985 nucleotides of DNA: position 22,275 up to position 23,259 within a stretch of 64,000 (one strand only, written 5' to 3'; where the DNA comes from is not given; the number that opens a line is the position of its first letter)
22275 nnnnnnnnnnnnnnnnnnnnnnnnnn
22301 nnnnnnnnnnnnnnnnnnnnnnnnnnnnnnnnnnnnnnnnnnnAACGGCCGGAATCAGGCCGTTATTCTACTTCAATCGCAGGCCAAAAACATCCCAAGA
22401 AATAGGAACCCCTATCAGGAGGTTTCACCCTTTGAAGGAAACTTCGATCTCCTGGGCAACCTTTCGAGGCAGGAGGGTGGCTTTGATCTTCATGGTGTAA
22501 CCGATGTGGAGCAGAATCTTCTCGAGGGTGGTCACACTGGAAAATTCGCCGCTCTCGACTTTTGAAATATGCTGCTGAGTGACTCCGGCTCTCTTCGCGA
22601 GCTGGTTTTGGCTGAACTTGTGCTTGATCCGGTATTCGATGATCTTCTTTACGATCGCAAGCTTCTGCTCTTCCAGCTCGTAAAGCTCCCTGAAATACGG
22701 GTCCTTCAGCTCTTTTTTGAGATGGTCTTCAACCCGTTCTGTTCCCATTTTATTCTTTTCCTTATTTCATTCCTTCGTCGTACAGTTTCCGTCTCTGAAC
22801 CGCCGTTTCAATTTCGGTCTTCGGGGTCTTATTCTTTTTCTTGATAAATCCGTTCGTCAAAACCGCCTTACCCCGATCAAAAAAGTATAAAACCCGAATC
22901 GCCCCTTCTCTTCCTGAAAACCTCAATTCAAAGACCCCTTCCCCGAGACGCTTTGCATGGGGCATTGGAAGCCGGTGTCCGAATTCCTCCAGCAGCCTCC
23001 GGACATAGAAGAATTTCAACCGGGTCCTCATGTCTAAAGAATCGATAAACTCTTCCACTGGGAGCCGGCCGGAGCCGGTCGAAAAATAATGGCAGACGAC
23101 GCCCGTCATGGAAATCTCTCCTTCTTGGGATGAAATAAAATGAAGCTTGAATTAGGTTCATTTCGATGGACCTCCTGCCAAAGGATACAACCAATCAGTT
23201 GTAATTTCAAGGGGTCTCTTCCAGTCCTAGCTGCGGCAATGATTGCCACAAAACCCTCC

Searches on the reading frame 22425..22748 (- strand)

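Call 23: search_protein_families(library=pfam, proteins=[window:22425-22748:-], max_evalue=0.01)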
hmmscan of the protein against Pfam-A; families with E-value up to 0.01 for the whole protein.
window:22425-22748:- (107 aa): 7 families
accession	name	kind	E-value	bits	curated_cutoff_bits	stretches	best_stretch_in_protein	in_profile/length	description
PF01381.28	HTH_3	-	1.6e-11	44.4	23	1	36-85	1-51/55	Helix-turn-helix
PF13744.12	HTH_37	-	1.1e-05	25.6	27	1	23-89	11-78/80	Helix-turn-helix domain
PF13443.12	HTH_26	-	5.8e-05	23.7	22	1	35-81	1-49/63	Cro/C1-type HTH DNA-binding domain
PF12844.13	HTH_19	-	5.9e-05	23.3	30.2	1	35-79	3-48/64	Helix-turn-helix domain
PF13560.12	HTH_31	-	9.8e-05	23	27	1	39-68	9-38/64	Helix-turn-helix domain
PF04545.22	Sigma70_r4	-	0.0043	17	24.1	1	34-65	10-41/50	Sigma-70, region 4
PF16509.11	KORA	-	0.0064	17.1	26.7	1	21-66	12-52/84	TrfB plasmid transcriptional repressor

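Call 70: search_protein_families(library=padloc, proteins=[window:22425-22748:-], max_evalue=0.001)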
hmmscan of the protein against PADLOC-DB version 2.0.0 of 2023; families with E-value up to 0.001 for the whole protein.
window:22425-22748:- (107 aa): 7 families
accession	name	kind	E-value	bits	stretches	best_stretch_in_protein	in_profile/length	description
PDLC02926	HTH_VI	-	6.3e-08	30.8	1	34-78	4-49/92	-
PDLC03952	RmrA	-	1.6e-05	22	1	26-70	17-61/395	-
PDLC03665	Control_protein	-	0.00012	20.3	1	29-86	6-65/77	control protein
PDLC03947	RmrA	-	0.00028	17.8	1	27-79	7-60/383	-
PDLC03946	RmrA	-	0.00033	17.5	1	36-106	7-77/357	-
PDLC03949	RmrA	-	0.00056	16.9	1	40-85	11-57/363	-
PDLC04142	capH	-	0.00099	18.1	0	34-69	9-43/103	capH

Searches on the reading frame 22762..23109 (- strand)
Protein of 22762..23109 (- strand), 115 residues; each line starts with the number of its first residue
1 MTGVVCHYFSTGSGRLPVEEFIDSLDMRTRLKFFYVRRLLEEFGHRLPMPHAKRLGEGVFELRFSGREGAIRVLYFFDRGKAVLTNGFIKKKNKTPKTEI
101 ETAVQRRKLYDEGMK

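Call 12: find_encoding_contigs(protein=window:22762-23109:-, flank=10000, max_places=10)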
Protein window:22762-23109:- (115 aa): 8 contigs read that carry it; 7 places shown.
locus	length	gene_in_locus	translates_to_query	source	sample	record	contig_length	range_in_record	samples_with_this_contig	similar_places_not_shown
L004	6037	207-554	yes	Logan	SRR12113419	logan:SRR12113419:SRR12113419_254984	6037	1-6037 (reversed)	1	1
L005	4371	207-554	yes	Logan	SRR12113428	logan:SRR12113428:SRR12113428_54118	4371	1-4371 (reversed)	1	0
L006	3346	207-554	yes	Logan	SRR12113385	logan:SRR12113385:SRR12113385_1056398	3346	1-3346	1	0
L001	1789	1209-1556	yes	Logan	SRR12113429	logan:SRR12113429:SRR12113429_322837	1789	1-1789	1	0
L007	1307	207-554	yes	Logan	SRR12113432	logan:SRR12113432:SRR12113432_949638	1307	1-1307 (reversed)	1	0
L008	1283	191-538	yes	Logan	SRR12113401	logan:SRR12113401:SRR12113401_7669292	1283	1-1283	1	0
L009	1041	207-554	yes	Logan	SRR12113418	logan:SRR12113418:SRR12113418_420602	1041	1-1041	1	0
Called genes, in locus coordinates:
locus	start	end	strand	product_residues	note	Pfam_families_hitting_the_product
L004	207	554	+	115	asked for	PF05973:Gp49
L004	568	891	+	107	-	PF13744:HTH_37 (weak), PF01381:HTH_3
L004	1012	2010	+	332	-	PF17761:DUF1016_N, PF00565:SNase (weak)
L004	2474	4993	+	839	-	PF01555:N6_N4_Mtase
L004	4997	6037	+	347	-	?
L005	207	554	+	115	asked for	PF05973:Gp49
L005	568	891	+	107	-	PF13744:HTH_37 (weak), PF01381:HTH_3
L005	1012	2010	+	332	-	PF17761:DUF1016_N, PF00565:SNase (weak)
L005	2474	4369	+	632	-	?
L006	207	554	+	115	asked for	PF05973:Gp49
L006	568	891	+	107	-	PF13744:HTH_37 (weak), PF01381:HTH_3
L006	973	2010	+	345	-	PF17761:DUF1016_N, PF00565:SNase (weak)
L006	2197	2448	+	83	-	-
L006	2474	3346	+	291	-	?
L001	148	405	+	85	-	-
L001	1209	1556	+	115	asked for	PF05973:Gp49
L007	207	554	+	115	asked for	PF05973:Gp49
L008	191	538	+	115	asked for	PF05973:Gp49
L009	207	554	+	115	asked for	PF05973:Gp49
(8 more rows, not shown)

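Call 23: search_protein_families(library=pfam, proteins=[window:22762-23109:-], max_evalue=0.01)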
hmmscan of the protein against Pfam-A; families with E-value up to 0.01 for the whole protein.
window:22762-23109:- (115 aa): 1 family
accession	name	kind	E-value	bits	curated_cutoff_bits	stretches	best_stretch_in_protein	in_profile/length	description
PF05973.20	Gp49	-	1.4e-24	86.4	23.9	1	20-108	1-90/90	Phage derived protein Gp49-like (DUF891)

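Call 48: find_homologous_proteins(query=window:22762-23109:-, max_evalue=1e-10)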
Query window:22762-23109:- (115 aa): 207 proteins with E <= 1e-10 among 211 candidates; the best 120 are listed.
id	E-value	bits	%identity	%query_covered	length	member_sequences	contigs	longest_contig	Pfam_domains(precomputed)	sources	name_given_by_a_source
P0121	9.1e-71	253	100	100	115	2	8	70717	PF05973.21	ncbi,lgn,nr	ncbi:MAG: type II toxin-antitoxin system RelE/ParE family toxin [Candidatus Omnitrophica bacterium]|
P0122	4.2e-48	180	74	100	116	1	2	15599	PF05973.21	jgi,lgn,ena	-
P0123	5.4e-42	161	67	96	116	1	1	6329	PF05973.21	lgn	-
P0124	7.3e-42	160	65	96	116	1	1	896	PF05973.21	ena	-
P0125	2.3e-41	159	62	98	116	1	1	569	PF05973.21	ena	-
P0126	1.0e-40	156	62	100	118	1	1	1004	PF05973.21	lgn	-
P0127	1.8e-40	156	66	97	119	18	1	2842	PF05973.21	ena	-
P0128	2.0e-40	156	65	97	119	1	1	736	PF05973.21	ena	-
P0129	2.5e-40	155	67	92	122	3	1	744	PF05973.21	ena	-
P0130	3.0e-40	155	70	93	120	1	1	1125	PF05973.21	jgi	jgi:phage-related protein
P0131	4.1e-40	154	65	97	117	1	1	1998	PF05973.21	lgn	-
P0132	4.4e-40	154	63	100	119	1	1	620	PF05973.21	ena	-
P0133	8.4e-40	153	59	100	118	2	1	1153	PF05973.21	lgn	-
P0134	1.1e-39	153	63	93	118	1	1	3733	PF05973.21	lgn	-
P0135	1.4e-39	153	66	93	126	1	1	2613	PF05973.21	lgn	-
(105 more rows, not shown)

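Call 49: find_encoding_contigs(protein=P0122, flank=10000, max_places=4)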
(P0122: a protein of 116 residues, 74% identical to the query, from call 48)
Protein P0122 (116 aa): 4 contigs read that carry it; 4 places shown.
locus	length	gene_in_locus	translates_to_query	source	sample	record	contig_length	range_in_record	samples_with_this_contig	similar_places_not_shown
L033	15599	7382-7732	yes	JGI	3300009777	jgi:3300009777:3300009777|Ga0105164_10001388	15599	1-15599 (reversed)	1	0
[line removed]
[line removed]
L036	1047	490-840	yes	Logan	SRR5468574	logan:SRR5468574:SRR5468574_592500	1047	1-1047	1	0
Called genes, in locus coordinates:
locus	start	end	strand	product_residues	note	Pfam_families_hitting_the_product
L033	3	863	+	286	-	PF01855:POR_N, PF17147:PFOR_II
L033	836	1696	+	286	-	PF02775:TPP_enzyme_C, PF12367:PFO_beta_C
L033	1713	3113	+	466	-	PF00206:Lyase_1, PF10415:FumaraseC_C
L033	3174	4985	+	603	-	PF02554:CstA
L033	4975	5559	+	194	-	PF09335:VTT_dom (weak)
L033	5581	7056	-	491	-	PF13091:PLDc_2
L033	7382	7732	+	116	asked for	PF05973:Gp49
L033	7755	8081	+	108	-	PF13560:HTH_31 (faint), PF13744:HTH_37 (weak), PF12844:HTH_19 (weak), PF01381:HTH_3, PF13443:HTH_26 (weak)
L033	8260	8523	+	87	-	PF04014:MazE_antitoxin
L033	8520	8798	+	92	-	-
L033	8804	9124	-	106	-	-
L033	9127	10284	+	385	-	PF13173:AAA_14, PF13401:AAA_22 (faint), PF13635:DUF4143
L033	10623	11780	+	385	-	PF00145:DNA_methylase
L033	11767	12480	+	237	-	PF09019:EcoRII-C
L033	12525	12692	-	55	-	-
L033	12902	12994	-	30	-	-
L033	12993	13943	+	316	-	-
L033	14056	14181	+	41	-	-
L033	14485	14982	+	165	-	-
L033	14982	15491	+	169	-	PF01381:HTH_3, PF12844:HTH_19 (weak), PF13443:HTH_26 (weak), PF13560:HTH_31 (weak)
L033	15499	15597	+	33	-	?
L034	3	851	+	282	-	?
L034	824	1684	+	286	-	PF02775:TPP_enzyme_C, PF12367:PFO_beta_C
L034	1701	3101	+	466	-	PF00206:Lyase_1, PF10415:FumaraseC_C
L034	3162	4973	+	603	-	PF02554:CstA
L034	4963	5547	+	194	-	PF09335:VTT_dom (weak)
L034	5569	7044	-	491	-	PF13091:PLDc_2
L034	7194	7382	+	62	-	-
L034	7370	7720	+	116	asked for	PF05973:Gp49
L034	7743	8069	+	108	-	PF13560:HTH_31 (faint), PF13744:HTH_37 (weak), PF12844:HTH_19 (weak), PF01381:HTH_3, PF13443:HTH_26 (weak)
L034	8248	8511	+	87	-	PF04014:MazE_antitoxin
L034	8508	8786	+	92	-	-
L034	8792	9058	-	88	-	-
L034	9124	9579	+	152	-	?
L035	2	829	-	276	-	?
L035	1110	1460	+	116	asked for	PF05973:Gp49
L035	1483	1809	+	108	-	PF13560:HTH_31 (faint), PF13744:HTH_37 (weak), PF12844:HTH_19 (weak), PF01381:HTH_3, PF13443:HTH_26 (weak)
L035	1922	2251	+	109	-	PF04014:MazE_antitoxin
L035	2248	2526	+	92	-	-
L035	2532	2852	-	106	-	-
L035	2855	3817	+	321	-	?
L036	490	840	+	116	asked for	PF05973:Gp49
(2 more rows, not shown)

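Call 50: find_encoding_contigs(protein=P0123, flank=10000, max_places=4)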
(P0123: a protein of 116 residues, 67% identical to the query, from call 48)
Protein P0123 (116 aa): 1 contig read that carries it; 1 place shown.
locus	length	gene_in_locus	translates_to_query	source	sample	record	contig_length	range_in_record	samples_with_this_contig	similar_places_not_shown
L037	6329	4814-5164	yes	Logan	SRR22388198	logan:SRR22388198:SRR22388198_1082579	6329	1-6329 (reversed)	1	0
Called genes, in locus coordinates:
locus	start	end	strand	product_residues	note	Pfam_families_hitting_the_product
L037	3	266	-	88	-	?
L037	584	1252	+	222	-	PF01656:CbiA, PF09140:MipZ (faint), PF10609:ParA (weak), PF13614:AAA_31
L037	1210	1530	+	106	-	-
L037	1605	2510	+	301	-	PF04796:RepA_C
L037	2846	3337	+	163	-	PF01850:PIN (weak)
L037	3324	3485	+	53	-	-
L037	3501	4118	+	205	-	PF00589:Phage_integrase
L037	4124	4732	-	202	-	-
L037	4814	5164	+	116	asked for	PF05973:Gp49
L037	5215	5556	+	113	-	PF13744:HTH_37 (weak), PF01381:HTH_3, PF12844:HTH_19 (weak)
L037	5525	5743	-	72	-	PF00216:Bac_DNA_binding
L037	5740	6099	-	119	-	-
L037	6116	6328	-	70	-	?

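Call 70: search_protein_families(library=padloc, proteins=[window:22762-23109:-], max_evalue=0.001)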
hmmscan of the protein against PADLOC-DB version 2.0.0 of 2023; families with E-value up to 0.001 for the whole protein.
window:22762-23109:- (115 aa): 2 families
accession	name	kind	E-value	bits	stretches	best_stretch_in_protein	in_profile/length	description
PDLC03886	NsnC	-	5.8e-11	40.3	1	46-111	224-290/293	-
PDLC03894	NsnC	-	0.00022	18.9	1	56-103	235-285/294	-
